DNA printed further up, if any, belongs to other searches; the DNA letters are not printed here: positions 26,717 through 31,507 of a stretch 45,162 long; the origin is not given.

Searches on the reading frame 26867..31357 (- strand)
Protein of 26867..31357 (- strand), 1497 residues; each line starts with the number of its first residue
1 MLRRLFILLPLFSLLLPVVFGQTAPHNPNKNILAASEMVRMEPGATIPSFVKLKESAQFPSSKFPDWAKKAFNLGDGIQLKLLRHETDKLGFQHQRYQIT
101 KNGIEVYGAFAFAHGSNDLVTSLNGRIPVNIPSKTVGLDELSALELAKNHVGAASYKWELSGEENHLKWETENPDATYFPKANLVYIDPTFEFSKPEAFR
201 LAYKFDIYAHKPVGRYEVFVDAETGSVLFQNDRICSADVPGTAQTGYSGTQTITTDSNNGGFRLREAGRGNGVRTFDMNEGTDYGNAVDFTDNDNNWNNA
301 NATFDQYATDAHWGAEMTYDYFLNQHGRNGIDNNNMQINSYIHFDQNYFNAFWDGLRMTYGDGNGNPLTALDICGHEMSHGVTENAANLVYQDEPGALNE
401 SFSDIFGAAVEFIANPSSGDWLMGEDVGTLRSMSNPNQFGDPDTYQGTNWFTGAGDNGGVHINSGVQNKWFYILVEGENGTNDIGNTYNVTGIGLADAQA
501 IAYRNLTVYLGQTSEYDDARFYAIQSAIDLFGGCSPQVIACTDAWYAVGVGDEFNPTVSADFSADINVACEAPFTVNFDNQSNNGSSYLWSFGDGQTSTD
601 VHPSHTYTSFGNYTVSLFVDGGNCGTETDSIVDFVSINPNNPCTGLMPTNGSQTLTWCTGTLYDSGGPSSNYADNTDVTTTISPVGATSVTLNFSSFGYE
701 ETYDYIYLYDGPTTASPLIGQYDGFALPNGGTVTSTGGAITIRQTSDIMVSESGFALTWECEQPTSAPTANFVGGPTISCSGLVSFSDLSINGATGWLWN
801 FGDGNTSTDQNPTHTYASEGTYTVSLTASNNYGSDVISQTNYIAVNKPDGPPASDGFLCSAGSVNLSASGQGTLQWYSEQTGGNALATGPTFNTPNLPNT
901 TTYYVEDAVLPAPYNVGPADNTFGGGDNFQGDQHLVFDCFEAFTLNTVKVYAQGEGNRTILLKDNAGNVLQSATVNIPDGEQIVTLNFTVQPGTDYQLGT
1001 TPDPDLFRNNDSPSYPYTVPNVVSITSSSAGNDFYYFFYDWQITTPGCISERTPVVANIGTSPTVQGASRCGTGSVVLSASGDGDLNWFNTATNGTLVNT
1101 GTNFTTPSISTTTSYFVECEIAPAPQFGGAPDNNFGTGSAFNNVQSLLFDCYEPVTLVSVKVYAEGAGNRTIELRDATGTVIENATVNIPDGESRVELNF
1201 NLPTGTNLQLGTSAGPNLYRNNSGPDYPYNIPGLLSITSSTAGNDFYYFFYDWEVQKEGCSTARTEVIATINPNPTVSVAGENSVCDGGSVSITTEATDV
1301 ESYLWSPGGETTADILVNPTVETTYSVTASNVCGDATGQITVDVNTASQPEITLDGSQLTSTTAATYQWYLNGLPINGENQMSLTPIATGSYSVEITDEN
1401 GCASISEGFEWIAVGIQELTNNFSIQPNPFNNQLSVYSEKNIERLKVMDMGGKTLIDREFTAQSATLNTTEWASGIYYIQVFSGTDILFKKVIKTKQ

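Call 3: search_protein_families(library=pfam, proteins=[window:26867-31357:-], max_evalue=0.01)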
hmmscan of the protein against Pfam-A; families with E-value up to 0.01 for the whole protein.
window:26867-31357:- (1497 aa): 11 families
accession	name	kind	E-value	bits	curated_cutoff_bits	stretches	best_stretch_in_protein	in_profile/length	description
PF02868.21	Peptidase_M4_C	-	1.1e-45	156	24.4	1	387-550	1-165/165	Thermolysin metallopeptidase, alpha-helical domain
PF01447.24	Peptidase_M4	-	1.1e-40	139.9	22.4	1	241-384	2-145/145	Thermolysin metallopeptidase, catalytic domain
PF18911.6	PKD_4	-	1.2e-33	115.4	27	2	766-845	2-85/85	PKD domain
PF19081.6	Ig_7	-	2.8e-29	101.7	27.3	2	855-907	9-64/84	Ig-like domain CHU_C associated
PF00801.26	PKD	-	3.5e-21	75.4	23.5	2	773-835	12-72/80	PKD domain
PF07504.19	FTP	-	3.1e-10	40.2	21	1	79-126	2-50/51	Fungalysin/Thermolysin Propeptide Motif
PF18962.6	Por_Secre_tail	-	2.2e-09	37.9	27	1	1427-1493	3-74/75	Secretion system C-terminal sorting domain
PF00431.26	CUB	-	2.5e-08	34.7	21.4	1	655-758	5-109/110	CUB domain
PF06832.18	BiPBP_C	-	2.9e-05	24.3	26.8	1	1364-1402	43-84/90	Penicillin-Binding Protein C-terminus Family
PF16820.11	PKD_3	-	9.9e-05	22.6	26.3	0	792-830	31-68/68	PKD-like domain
PF03413.25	PepSY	-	0.00017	22.3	24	0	198-228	28-57/60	Peptidase propeptide and YPEB domain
